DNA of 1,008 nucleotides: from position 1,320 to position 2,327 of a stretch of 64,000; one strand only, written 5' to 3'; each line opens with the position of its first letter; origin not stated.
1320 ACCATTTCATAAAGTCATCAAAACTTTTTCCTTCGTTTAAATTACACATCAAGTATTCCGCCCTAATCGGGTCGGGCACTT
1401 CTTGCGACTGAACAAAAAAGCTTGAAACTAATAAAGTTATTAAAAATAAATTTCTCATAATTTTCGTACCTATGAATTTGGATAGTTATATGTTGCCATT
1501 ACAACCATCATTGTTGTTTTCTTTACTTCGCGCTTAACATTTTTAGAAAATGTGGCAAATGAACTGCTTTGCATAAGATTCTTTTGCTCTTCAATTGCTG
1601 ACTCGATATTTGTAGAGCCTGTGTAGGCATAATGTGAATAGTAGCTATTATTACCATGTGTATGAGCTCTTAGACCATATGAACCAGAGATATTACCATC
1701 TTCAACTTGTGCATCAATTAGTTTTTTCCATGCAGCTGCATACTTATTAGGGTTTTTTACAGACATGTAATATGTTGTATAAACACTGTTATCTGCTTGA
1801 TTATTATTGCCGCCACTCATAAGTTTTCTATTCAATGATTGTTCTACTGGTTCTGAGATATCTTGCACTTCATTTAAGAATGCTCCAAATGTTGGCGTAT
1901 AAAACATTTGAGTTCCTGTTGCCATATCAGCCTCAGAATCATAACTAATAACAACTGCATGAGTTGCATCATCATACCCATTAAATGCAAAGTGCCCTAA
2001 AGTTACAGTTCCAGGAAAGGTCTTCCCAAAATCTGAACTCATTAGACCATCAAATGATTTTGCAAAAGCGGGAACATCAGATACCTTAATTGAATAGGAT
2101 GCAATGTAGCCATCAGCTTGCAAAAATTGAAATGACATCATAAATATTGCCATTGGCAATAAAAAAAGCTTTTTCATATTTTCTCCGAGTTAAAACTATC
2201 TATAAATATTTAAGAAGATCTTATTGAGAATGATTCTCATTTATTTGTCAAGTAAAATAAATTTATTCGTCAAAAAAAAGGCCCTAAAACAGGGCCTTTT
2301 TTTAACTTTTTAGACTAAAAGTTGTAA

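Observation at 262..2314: Operon of three secreted proteins built from repeated ferredoxin-like modules, downstream of a TonB-dependent receptor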

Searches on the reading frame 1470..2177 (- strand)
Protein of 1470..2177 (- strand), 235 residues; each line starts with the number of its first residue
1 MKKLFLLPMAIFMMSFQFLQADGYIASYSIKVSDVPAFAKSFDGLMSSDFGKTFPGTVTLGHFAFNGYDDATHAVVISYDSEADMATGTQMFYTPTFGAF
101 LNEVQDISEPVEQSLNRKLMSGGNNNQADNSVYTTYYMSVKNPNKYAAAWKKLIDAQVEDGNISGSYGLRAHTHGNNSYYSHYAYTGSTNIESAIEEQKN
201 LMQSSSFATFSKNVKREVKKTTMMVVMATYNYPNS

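Call 3: search_protein_families(library=pfam, proteins=[window:1470-2177:-], max_evalue=1)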
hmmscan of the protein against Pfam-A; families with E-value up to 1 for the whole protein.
window:1470-2177:- (235 aa): 0 families

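Call 4: search_protein_families(library=ncbifam, proteins=[window:1470-2177:-], max_evalue=1)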
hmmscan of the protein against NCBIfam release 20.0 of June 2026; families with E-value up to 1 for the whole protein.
window:1470-2177:- (235 aa): 0 families

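Call 8: find_homologous_proteins(query=window:1470-2177:-)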
Query window:1470-2177:- (235 aa): 89 proteins with E <= 0.001 among 259 candidates.
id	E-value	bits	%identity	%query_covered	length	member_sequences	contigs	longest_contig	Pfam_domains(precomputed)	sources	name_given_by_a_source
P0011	6.5e-145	498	96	100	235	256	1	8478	-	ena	-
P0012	1.6e-140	484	93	100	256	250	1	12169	-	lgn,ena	-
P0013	3.1e-136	470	90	100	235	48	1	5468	-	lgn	-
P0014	1.7e-135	468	91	100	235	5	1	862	-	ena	-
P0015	4.3e-135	466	89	100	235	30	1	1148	-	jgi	-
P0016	2.1e-134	464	89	100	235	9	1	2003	-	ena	-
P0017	4.3e-132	456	87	100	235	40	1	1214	-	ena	-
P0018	8.7e-131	452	87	100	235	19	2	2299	-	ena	-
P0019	6.4e-130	449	88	100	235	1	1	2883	-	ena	-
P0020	5.9e-127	440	85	100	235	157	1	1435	-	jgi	jgi:hypothetical protein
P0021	8.8e-126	436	84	100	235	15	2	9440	-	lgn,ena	-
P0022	1.2e-123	429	83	100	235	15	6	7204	-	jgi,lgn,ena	-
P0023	3.6e-123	427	82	100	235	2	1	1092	-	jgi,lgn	-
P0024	5.3e-123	427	83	100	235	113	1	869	-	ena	-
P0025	9.4e-122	423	83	100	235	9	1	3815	-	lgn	-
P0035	2.2e-82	294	63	90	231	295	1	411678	-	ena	-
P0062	1.6e-58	216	46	98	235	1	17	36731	-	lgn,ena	-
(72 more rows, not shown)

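Call 21: search_solved_structures(query=A1, max_evalue=10)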
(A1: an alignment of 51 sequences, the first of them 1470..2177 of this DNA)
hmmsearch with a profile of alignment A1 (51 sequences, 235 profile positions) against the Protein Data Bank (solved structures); distinct sequences matched with E-value up to 10: 1.
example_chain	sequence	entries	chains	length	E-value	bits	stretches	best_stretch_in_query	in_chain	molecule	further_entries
2l8d_A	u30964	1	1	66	0.39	13.6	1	54-87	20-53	Lamin-B receptor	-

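Call 26: find_encoding_contigs(protein=P0035, flank=10000, max_places=3)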
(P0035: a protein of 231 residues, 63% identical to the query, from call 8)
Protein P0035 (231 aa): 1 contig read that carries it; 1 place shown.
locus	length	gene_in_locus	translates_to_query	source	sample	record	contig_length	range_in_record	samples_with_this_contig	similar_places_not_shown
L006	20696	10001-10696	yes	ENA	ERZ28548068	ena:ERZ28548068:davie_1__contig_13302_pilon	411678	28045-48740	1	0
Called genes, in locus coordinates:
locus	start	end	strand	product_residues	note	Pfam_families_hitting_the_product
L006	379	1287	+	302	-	PF07715:Plug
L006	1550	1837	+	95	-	-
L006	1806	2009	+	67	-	-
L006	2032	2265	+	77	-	PF00593:TonB_dep_Rec_b-barrel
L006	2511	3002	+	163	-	-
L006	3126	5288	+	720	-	PF20656:MS_N, PF20658:MSG_insertion, PF01274:MS_TIM-barrel, PF20659:MS_C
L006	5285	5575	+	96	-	PF07045:DUF1330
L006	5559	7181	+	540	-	PF02837:Glyco_hydro_2_N, PF00703:Glyco_hydro_2 (weak), PF02836:Glyco_hydro_2_C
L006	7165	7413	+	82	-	-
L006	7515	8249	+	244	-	-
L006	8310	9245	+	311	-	PF04199:Cyclase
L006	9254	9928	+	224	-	-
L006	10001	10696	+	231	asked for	-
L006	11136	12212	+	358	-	PF07715:Plug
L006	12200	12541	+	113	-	-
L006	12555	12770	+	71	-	-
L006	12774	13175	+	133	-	PF00593:TonB_dep_Rec_b-barrel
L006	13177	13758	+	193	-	PF00593:TonB_dep_Rec_b-barrel (faint)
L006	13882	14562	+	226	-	PF20656:MS_N, PF20658:MSG_insertion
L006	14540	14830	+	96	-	-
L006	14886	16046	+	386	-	PF01274:MS_TIM-barrel, PF20659:MS_C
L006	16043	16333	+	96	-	PF07045:DUF1330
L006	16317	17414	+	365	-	PF02837:Glyco_hydro_2_N, PF00703:Glyco_hydro_2 (weak)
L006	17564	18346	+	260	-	PF02836:Glyco_hydro_2_C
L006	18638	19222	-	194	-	PF01081:Aldolase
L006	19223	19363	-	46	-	-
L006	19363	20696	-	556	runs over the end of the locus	PF00920:ILVD_EDD_N, PF24877:ILV_EDD_C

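Call 27: find_encoding_contigs(protein=P0062, flank=10000, max_places=4)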
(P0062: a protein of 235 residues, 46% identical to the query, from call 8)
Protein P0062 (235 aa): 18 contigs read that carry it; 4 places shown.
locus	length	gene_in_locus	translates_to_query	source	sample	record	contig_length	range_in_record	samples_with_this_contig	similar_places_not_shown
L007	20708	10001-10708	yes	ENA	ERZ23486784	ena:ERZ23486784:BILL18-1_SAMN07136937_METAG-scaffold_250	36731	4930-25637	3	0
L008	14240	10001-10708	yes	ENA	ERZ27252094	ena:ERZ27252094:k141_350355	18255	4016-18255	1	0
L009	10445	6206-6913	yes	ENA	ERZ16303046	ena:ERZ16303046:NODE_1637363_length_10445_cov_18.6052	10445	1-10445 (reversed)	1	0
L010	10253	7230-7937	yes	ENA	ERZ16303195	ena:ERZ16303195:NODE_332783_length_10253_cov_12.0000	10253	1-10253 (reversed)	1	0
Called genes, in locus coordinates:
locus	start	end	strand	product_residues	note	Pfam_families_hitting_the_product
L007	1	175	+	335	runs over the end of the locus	PF01073:3Beta_HSD, PF01370:Epimerase, PF02719:Polysacc_synt_2 (weak), PF05368:NmrA (faint), PF07993:NAD_binding_4, PF08659:KR (faint), PF13460:NAD_binding_10, PF16363:GDP_Man_Dehyd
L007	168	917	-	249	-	PF02544:Steroid_dh, PF04191:PEMT (weak)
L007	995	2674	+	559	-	PF00732:GMC_oxred_N, PF00890:FAD_binding_2 (faint), PF05834:Lycopene_cycl (weak), PF05199:GMC_oxred_C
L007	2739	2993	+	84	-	PF00581:Rhodanese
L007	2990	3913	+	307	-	PF01734:Patatin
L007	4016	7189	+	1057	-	PF07715:Plug, PF00593:TonB_dep_Rec_b-barrel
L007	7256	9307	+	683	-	PF17803:Cadherin_4 (faint), PF17892:Cadherin_5 (weak), PF17963:Big_9, PF09471:Peptidase_M64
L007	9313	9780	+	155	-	-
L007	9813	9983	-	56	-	-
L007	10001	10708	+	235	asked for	-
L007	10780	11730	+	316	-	PF00756:Esterase (weak), PF10503:Esterase_PHB (weak), PF02230:Abhydrolase_2 (weak), PF00326:Peptidase_S9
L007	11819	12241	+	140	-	-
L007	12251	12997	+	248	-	-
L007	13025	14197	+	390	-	PF01494:FAD_binding_3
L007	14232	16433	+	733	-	PF20656:MS_N, PF20658:MSG_insertion, PF01274:MS_TIM-barrel, PF20659:MS_C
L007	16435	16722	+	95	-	PF07045:DUF1330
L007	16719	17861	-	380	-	PF01231:IDO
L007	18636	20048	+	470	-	PF00224:PK, PF02887:PK_C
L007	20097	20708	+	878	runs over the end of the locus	PF28598:PDH_E1_N, PF00456:Transketolase_N, PF17831:PDH_E1_M, PF22613:Transketolase_C_1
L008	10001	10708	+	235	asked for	-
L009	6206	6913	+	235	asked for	-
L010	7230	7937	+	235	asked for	-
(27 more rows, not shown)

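Call 29: predict_structure(alignment_id=A1)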
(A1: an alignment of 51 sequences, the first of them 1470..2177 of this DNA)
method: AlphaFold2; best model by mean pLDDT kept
length: 235 residues; sequences in the alignment: 51
mean_pLDDT: 86.7   pTM: 0.81
mean pLDDT of the five models: 86.7, 86.0, 69.4, 65.2, 56.5
residues with pLDDT >= 90: 148; 70-90: 56; 50-70: 20; < 50: 11
segments of 3 or more residues with pLDDT < 50: 1-3, 13-18
pLDDT, mean of each block of 10 residues (from residue 1): 52 49 88 97 97 95 86 94 94 97 97 90 74 92 87 90 86 79 92 95 93 89 94 62
secondary structure, 60 per line:
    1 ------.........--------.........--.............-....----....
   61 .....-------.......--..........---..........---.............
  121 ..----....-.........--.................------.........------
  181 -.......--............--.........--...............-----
elements in order: H7-15 E24-32 H35-47 H49-52 E57-65 E73-79 H82-91 H95-104 E108-122 H127-130 E132-140 H143-159 E166-174 E182-188 H191-202 H205-213 E216-230

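Call 34: fold_search(model_id=the predicted structure, library=pdb)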
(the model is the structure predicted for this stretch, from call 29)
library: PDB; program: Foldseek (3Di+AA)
matches with E <= 10: 1265; with E <= 0.001: 147
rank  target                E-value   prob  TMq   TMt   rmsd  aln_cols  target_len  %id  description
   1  2pgc_A                2.6e-09  1.00  0.70  0.79   3.0       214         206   12  Crystal structure of a a marine metagenome protein (jcvi_pep_1096685590403) from uncultured marine organism at 2.53 A  (released 2007-04-24)
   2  2pgc_C                4.0e-09  1.00  0.70  0.80   3.0       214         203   12  Crystal structure of a a marine metagenome protein (jcvi_pep_1096685590403) from uncultured marine organism at 2.53 A  (released 2007-04-24)
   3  2pgc_B                4.2e-09  1.00  0.67  0.75   3.6       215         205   12  Crystal structure of a a marine metagenome protein (jcvi_pep_1096685590403) from uncultured marine organism at 2.53 A  (released 2007-04-24)
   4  5f9p_B                1.2e-08  1.00  0.57  0.57   5.3       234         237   10  Crystal structure study of anthrone oxidase-like protein (released 2016-12-14)
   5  5f9p_A                1.1e-07  1.00  0.57  0.56   5.4       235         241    9  Crystal structure study of anthrone oxidase-like protein (released 2016-12-14)
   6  3f44                  2.5e-07  1.00  0.53  0.58   5.2       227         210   12  Crystal structure of putative monooxygenase (YP_193413.1) from Lactobacillus acidophilus NCFM at 1.55 A resolution (released 2008-11-18)
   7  3dtz_D                5.6e-07  1.00  0.50  0.52   6.1       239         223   10  Crystal structure of Putative Chlorite dismutase TA0507 (released 2008-08-05)
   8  3mcs_A                6.3e-07  1.00  0.56  0.60   5.2       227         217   14  Crystal structure of Putative monooxygenase (FN1347) from FUSOBACTERIUM NUCLEATUM SUBSP. NUCLEATUM ATCC 25586 at 2.55  (released 2010-05-19)
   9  3mcs_B                6.7e-07  1.00  0.56  0.59   5.2       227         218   14  Crystal structure of Putative monooxygenase (FN1347) from FUSOBACTERIUM NUCLEATUM SUBSP. NUCLEATUM ATCC 25586 at 2.55  (released 2010-05-19)
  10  3dtz_A                7.2e-07  1.00  0.47  0.51   6.2       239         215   10  Crystal structure of Putative Chlorite dismutase TA0507 (released 2008-08-05)
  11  9kdp_B                1.3e-06  1.00  0.49  0.48   6.6       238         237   13  Crystal structure of monooxygenase PenE (released 2025-07-09)
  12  3dtz_C                1.6e-06  1.00  0.51  0.55   5.7       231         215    9  Crystal structure of Putative Chlorite dismutase TA0507 (released 2008-08-05)
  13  3dtz_B                1.7e-06  1.00  0.51  0.53   5.6       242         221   10  Crystal structure of Putative Chlorite dismutase TA0507 (released 2008-08-05)
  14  6xub_D                1.7e-06  1.00  0.50  0.51   6.7       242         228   12  Structure of coproheme decarboxylase from Corynebacterium diphteriae in complex with monovinyl monopropionyl deuterohe (released 2020-04-22)
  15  4wws_B                2.1e-06  1.00  0.51  0.51   6.2       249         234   10  Structure of Chlorite dismutase-like Protein from Listeria monocytogenes (released 2015-02-04)
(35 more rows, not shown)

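Call 37: find_related_loci(query=A1, collection=genome_contigs, flank=10000)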
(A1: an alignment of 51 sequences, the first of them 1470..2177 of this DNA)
Query A1 (235 aa) in genome_contigs; peptide patterns used: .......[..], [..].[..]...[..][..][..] (x = any residue, [..] = any of these).
105 stretches matched a pattern; 48 encode a relative of the query (tblastn E <= 1e-3); 47 distinct loci.
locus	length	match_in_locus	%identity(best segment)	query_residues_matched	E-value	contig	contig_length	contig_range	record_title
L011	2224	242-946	94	1-235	2e-161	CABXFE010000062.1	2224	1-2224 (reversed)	MAG: uncultured SAR86 cluster bacterium isolate AG-313-O08 genome assembly, contig: AG-313-O08_NODE_62, whole genome sho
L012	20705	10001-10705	89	1-235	1e-143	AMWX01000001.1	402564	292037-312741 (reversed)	SAR86 cluster bacterium SAR86E ctg1, whole genome shotgun sequence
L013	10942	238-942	85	1-235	7e-136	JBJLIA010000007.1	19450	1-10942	MAG: Gammaproteobacteria bacterium isolate LRMED-352 SAR86-LRMED-352-C17, whole genome shotgun sequence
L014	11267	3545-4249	85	1-235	7e-136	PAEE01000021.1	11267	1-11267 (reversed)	MAG: Methanobacteriota archaeon isolate MED870 32321, whole genome shotgun sequence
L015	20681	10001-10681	83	9-235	8e-128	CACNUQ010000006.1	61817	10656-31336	MAG: uncultured SAR86 cluster bacterium isolate AG-893-O10 genome assembly, contig: AG-893-O10_NODE_6, whole genome shot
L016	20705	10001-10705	80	1-235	2e-120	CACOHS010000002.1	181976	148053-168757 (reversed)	MAG: uncultured SAR86 cluster bacterium isolate AH-321-G13 genome assembly, contig: AH-321-G13_NODE_2, whole genome shot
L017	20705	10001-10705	89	1-235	1e-143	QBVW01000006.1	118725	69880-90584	SAR86 cluster bacterium AG-313-D11 Ga0172192_106, whole genome shotgun sequence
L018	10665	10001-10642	63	21-232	3e-89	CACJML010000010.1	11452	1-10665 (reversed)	MAG: uncultured SAR86 cluster bacterium isolate AG-447-K20 genome assembly, contig: AG-447-K20_NODE_10, whole genome sho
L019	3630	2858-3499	63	21-232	5e-90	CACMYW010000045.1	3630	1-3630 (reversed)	MAG: uncultured SAR86 cluster bacterium isolate AG-919-P19 genome assembly, contig: AG-919-P19_NODE_46, whole genome sho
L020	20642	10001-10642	63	21-232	2e-89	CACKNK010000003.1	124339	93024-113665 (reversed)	MAG: uncultured SAR86 cluster bacterium isolate AG-917-F05 genome assembly, contig: AG-917-F05_NODE_3, whole genome shot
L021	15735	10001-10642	62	21-232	3e-88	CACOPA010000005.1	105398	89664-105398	MAG: uncultured SAR86 cluster bacterium isolate AH-324-F14 genome assembly, contig: AH-324-F14_NODE_5, whole genome shot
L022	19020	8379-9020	62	21-232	4e-88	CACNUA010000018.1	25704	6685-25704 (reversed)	MAG: uncultured SAR86 cluster bacterium isolate AH-287-C22 genome assembly, contig: AH-287-C22_NODE_18, whole genome sho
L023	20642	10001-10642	61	21-232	9e-87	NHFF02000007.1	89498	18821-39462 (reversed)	MAG: Gammaproteobacteria bacterium TMED104 NHFF01000026.1, whole genome shotgun sequence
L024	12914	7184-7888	54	1-231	1e-81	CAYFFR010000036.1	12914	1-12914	MAG TPA_asm: uncultured Gammaproteobacteria bacterium isolate ERP001736_co2_395 genome assembly, contig: NODE_1977_lengt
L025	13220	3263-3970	54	1-234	2e-80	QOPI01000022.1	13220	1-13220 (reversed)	MAG: SAR86 cluster bacterium isolate MED-G78 SAR86-MED-G78-C22, whole genome shotgun sequence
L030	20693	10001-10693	51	3-230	5e-70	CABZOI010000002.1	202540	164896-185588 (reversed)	MAG: uncultured SAR92 cluster bacterium isolate AG-896-F13 genome assembly, contig: AG-896-F13_NODE_2, whole genome shot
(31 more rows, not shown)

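Call 44: search_protein_families(library=pfam, proteins=[L007:9313-9780:+, L007:10780-11730:+, L007:13025-14197:+, L007:7256-9307:+, L006:8310-9245:+, L006:9254-9928:+, L007:16435-16722:+], max_evalue=0.01)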
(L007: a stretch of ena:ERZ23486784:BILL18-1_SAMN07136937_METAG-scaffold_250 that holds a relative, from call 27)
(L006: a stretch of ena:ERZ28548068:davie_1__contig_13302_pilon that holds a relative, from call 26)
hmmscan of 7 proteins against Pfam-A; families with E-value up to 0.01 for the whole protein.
L007:9313-9780:+ (155 aa): 0 families

L007:10780-11730:+ (316 aa): 6 families
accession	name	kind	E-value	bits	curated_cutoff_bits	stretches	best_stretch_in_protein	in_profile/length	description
PF00326.27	Peptidase_S9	-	2.7e-10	40.5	22.6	1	106-202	12-107/213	Prolyl oligopeptidase family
PF02230.22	Abhydrolase_2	-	2.9e-07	31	23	1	80-224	16-173/217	Phospholipase/Carboxylesterase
PF10503.15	Esterase_PHB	-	8.1e-07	28.9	23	1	64-199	3-137/219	Esterase PHB depolymerase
PF00756.26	Esterase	-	9e-06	26.1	22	1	61-193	7-149/251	Putative esterase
PF08840.17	BAAT_C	-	0.0018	18.8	20.9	1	139-202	2-64/210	BAAT / Acyl-CoA thioester hydrolase C terminal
PF07224.18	Chlorophyllase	-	0.0087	15.3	26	0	75-190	39-150/301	Chlorophyllase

L007:13025-14197:+ (390 aa): 3 families
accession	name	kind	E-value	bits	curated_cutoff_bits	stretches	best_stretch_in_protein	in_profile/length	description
PF01494.25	FAD_binding_3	-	6.8e-14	52.3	22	1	20-334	4-342/349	FAD binding domain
PF08491.16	SE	-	9e-05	22.1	20.1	1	158-354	7-201/276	Squalene epoxidase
PF13450.12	NAD_binding_8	-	0.00012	22.7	21.9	1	22-53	1-32/68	NAD(P)-binding Rossmann-like domain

L007:7256-9307:+ (683 aa): 4 families
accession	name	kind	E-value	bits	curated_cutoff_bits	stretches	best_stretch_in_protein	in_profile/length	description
PF17963.7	Big_9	-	1.2e-09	39.4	23.6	1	35-117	6-89/89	Bacterial Ig domain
PF17803.7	Cadherin_4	-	5.9e-09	36.8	25.1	2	113-181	2-67/71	Bacterial cadherin-like domain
PF09471.16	Peptidase_M64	-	2.3e-08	34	26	1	386-521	138-284/302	IgA Peptidase M64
PF17892.7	Cadherin_5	-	3.1e-05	24.2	26.5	1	65-117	45-96/98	Cadherin-like domain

L006:8310-9245:+ (311 aa): 1 family
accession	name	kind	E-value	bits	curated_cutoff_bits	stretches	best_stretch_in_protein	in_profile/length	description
PF04199.19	Cyclase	-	1.2e-21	77.9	23.1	1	59-246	2-141/142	Putative cyclase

L006:9254-9928:+ (224 aa): 1 family
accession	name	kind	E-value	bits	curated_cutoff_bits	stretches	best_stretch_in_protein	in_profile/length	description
PF10277.15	Frag1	-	0.0085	16.1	30.3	0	56-216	50-218/220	Frag1/DRAM/Sfk1 family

L007:16435-16722:+ (95 aa): 1 family
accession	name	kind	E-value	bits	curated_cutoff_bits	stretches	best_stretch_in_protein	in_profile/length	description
PF07045.17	DUF1330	-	1.5e-24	86.6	23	1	3-95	1-94/94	Domain of unknown function (DUF1330)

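Call 45: search_protein_families(library=ncbifam, proteins=[L007:9313-9780:+, L007:10780-11730:+, L007:13025-14197:+, L007:7256-9307:+, L006:8310-9245:+, L006:9254-9928:+, L007:4016-7189:+], max_evalue=0.001)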
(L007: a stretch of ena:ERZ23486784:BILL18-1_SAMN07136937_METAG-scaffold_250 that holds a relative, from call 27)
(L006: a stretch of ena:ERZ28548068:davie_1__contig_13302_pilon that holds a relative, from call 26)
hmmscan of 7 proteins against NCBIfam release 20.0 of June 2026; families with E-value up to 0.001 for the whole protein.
L007:9313-9780:+ (155 aa): 0 families

L007:10780-11730:+ (316 aa): 5 families
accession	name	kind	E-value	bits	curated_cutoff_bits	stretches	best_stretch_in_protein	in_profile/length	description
NF050058.1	e_dPHAscl_type1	hypoth_equivalog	5.7e-45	153.9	150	1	58-305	4-275/276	extracellular catalytic domain type 1 short-chain-length polyhydroxyalkanoate depolymerase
TIGR01840.1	esterase_phb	subfamily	9.9e-21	74.2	107.85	1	64-196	1-132/213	PHB depolymerase family esterase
NF050057.1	e_dPHAmcl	equivalog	9.3e-11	41.5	270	1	107-223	85-207/252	extracellular medium-chain-length polyhydroxyalkanoate depolymerase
NF050059.1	e_dPHAscl_type2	hypoth_equivalog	7e-10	38.8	280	1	60-131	203-282/305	extracellular catalytic domain type 2 short-chain-length polyhydroxyalkanoate depolymerase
NF053518.1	DipepPtdsDpp5Prph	equivalog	2.3e-08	33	900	1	51-192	398-539/655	dipeptidyl-peptidase Dpp5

L007:13025-14197:+ (390 aa): 48 families (the best 25 are shown)
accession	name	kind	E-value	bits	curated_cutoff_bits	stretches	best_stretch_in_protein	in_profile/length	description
NF005243.0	PRK06753.1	equivalog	2.1e-47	161.8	365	1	19-366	2-356/374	hypothetical protein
NF033623.1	urate_HpxO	equivalog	2e-38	132.3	500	1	20-355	2-353/381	FAD-dependent urate hydroxylase HpxO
NF006021.0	PRK08163.1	equivalog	3.2e-37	128.5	459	1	15-382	3-390/398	3-hydroxybenzoate 6-monooxygenase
NF005313.0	PRK06847.1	subfamily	6.4e-33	114.2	372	1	16-343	3-346/375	hypothetical protein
NF005062.0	PRK06475.1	equivalog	1.2e-31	110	524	2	148-379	152-391/401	FAD-binding protein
NF005720.0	PRK07538.1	subfamily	1.2e-25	90.3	400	1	18-340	3-360/418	hypothetical protein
TIGR03219.1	salicylate_mono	equivalog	1.2e-19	70.3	446.35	1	20-383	3-405/414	salicylate 1-monooxygenase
NF005566.0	PRK07236.1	subfamily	5.4e-19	68.4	333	1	16-192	5-182/386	hypothetical protein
NF006091.0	PRK08243.1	subfamily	1e-17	64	351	1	19-349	4-351/393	4-hydroxybenzoate 3-monooxygenase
NF005761.0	PRK07588.1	equivalog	2.9e-14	52.8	454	1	19-369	2-370/392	FAD-binding domain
NF053548.1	violacein_VioC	equivalog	4.6e-14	52.4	760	1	276-371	297-388/429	NADP-dependent violacein biosynthesis oxygenase VioC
NF005452.0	PRK07045.1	equivalog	1.2e-12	47.4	397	1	20-313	8-320/388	putative monooxygenase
TIGR01984.1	UbiH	equivalog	3e-12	46.1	392.2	2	273-376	271-376/382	2-octaprenyl-6-methoxyphenyl hydroxylase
NF006101.0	PRK08255.1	equivalog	1.4e-11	43.3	1078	1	19-343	2-334/768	bifunctional salicylyl-CoA 5-hydroxylase/oxidoreductase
TIGR01988.1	Ubi-OHases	subfamily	3e-11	42.8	224.65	1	19-379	1-384/387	ubiquinone biosynthesis hydroxylase, UbiH/UbiF/VisC/COQ6 family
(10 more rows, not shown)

L007:7256-9307:+ (683 aa): 2 families
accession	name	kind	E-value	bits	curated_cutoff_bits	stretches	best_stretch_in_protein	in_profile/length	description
NF012211.1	tand_rpt_95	domain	2.7e-14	52.9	90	1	43-128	3-94/98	tandem-95 repeat protein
TIGR04212.1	GlyGly_RbtA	equivalog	0.00073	17.9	295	0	62-119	508-565/605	rhombotarget A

L006:8310-9245:+ (311 aa): 0 families

L006:9254-9928:+ (224 aa): 0 families

L007:4016-7189:+ (1057 aa): 1 family
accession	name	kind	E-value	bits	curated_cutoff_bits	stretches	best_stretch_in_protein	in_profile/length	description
TIGR01782.1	TonB-Xanth-Caul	subfamily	1.7e-137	460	310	1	28-1057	1-868/868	TonB-dependent receptor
